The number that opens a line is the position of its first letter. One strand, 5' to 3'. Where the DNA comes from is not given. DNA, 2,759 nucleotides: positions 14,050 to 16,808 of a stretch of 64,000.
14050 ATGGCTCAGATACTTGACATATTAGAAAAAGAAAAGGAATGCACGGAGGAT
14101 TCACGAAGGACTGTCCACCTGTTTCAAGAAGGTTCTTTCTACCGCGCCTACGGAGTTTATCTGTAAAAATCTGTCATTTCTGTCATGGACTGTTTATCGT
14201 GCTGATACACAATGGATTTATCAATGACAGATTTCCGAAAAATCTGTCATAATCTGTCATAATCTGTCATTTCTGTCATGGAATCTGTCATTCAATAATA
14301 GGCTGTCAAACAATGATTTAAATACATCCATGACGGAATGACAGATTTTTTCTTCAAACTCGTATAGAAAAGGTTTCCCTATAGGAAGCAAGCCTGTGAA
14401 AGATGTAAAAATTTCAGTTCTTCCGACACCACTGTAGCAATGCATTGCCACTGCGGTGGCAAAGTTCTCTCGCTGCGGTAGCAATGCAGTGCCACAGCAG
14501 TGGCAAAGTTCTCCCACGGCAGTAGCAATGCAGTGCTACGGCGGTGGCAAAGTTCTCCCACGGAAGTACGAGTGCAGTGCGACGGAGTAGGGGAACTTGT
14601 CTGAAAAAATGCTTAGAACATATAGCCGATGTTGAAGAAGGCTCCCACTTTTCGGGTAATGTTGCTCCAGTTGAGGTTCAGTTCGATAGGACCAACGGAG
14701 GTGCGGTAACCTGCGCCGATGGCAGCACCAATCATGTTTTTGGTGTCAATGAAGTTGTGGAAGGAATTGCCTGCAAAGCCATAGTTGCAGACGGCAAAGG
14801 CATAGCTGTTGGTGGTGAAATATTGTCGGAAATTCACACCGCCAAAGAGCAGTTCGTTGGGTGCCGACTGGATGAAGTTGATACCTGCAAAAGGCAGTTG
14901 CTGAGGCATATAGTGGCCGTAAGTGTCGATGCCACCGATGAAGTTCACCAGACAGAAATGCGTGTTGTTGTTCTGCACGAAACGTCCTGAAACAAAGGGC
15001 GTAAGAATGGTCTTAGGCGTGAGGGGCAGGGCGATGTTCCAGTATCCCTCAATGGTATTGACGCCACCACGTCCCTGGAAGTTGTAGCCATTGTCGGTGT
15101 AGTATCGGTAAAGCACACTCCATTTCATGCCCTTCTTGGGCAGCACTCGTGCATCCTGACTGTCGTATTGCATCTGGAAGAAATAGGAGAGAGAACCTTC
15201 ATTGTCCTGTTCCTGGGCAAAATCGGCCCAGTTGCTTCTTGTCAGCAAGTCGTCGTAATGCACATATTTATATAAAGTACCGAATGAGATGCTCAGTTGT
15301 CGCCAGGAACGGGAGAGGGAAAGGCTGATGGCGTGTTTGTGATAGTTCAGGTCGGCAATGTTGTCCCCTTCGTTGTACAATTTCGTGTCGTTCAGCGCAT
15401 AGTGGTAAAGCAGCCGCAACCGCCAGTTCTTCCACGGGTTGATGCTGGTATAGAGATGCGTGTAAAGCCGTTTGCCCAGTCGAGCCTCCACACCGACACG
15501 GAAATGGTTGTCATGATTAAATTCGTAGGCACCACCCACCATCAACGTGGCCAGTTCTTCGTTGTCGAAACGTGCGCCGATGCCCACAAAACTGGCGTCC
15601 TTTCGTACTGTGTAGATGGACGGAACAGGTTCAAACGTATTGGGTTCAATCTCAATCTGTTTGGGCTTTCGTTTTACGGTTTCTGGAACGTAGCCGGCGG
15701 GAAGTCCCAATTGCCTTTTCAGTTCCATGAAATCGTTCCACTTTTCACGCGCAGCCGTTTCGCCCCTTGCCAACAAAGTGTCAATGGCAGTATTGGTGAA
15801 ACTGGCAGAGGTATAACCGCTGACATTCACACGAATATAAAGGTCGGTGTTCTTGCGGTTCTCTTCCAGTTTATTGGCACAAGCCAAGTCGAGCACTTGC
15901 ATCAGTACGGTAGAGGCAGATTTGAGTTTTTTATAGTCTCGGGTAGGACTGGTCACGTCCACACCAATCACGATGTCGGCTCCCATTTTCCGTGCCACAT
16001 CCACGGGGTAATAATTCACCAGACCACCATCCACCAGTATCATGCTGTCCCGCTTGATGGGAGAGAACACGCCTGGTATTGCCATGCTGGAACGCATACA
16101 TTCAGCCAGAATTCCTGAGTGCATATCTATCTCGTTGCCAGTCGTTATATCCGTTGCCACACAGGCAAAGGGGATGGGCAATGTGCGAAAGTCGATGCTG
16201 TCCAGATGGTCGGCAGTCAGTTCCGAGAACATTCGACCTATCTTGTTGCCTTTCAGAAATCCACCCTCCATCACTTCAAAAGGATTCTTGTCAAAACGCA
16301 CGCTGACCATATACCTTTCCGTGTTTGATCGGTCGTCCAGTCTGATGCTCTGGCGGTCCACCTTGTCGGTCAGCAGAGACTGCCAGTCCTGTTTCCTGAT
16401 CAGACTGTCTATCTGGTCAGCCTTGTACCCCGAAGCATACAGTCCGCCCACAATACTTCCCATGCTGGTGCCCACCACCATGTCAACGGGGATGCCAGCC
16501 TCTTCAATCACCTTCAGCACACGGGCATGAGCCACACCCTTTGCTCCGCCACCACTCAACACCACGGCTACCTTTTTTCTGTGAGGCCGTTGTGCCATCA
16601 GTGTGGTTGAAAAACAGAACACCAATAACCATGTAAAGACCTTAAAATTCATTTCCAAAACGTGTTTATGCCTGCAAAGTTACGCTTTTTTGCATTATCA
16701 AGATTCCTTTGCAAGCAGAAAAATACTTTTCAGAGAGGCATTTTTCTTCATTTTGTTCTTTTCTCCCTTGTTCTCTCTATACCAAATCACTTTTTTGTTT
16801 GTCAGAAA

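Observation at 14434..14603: Dispersed family of intergenic arrays built from 22-nt GT(G/A)G-headed mini-hairpin units in exact register (38 units in 5 arrays)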

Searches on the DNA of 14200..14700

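Call 70: search_rna_families(source=window, start=14200, end=14700, threshold=evalue, max_evalue=1)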
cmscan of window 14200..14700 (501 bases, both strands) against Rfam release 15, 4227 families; matches with E-value up to 1: 11.
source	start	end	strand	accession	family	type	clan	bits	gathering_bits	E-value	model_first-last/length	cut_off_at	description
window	14435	14496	+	RF03523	mir-4703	Gene; miRNA;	-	28.3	88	0.00091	1-61/61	no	mir-4703 microRNA precursor family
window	14260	14348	+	RF00904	mir-392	Gene; miRNA;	-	28.1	62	0.0023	1-75/75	no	mir-392 microRNA precursor family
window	14441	14532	+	RF03977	mir-976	Gene; miRNA;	-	26.7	100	0.011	1-85/85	no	mir-976 microRNA precursor family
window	14423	14506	-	RF04011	mir-8515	Gene; miRNA;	-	26.1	100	0.01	1-92/92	no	mir-8515 microRNA precursor family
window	14433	14494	-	RF03523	mir-4703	Gene; miRNA;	-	23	88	0.028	1-61/61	no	mir-4703 microRNA precursor family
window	14435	14538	+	RF00667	mir-33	Gene; miRNA;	-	22.4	50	0.012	1-69/69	no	mir-33 microRNA precursor family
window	14425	14504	-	RF03853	mir-2013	Gene; miRNA;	-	22.1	70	0.046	1-83/83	no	mir-2013 microRNA precursor family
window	14435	14538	-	RF00667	mir-33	Gene; miRNA;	-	18.6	50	0.15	1-69/69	no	mir-33 microRNA precursor family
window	14237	14351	+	RF04049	MIR7127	Gene; miRNA;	-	18.6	100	0.67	1-132/132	no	MIR7127 microRNA precursor family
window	14421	14508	-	RF00711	mir-449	Gene; miRNA;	CL00087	17.5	60.4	0.52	1-86/86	no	mir-449 microRNA precursor family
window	14547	14613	+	RF03576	mir-4435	Gene; miRNA;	-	17.1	58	0.77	1-74/74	no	mir-4435 microRNA precursor family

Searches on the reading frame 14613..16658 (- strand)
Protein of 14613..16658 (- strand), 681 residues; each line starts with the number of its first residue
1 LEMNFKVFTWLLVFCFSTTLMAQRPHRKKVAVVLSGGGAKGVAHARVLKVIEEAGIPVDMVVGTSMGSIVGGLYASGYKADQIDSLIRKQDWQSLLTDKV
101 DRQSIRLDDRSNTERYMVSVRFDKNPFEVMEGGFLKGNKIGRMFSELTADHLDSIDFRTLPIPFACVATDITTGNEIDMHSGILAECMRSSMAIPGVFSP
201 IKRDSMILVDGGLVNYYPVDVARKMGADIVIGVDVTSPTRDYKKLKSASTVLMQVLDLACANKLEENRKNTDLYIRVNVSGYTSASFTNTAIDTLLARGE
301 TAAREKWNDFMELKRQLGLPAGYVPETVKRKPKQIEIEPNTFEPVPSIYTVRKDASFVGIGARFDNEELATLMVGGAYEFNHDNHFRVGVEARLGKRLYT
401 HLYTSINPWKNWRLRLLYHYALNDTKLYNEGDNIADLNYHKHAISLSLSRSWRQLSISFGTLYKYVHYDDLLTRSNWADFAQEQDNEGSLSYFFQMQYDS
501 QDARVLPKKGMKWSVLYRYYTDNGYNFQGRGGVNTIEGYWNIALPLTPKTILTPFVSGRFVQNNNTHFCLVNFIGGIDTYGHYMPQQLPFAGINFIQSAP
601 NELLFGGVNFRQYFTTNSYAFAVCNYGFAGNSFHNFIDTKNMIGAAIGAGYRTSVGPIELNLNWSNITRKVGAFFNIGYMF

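Call 9: search_protein_families(library=pfam, proteins=[window:14613-16658:-])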
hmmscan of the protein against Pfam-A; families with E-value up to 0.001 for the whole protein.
window:14613-16658:- (681 aa): 2 families
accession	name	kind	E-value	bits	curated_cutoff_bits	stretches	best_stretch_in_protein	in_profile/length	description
PF01734.28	Patatin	-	8.3e-30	104.8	27.7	1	32-222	1-190/191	Patatin-like phospholipase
PF19143.6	Omp85_2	-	2.5e-15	57.1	23.1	1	453-681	122-351/351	OMP85 superfamily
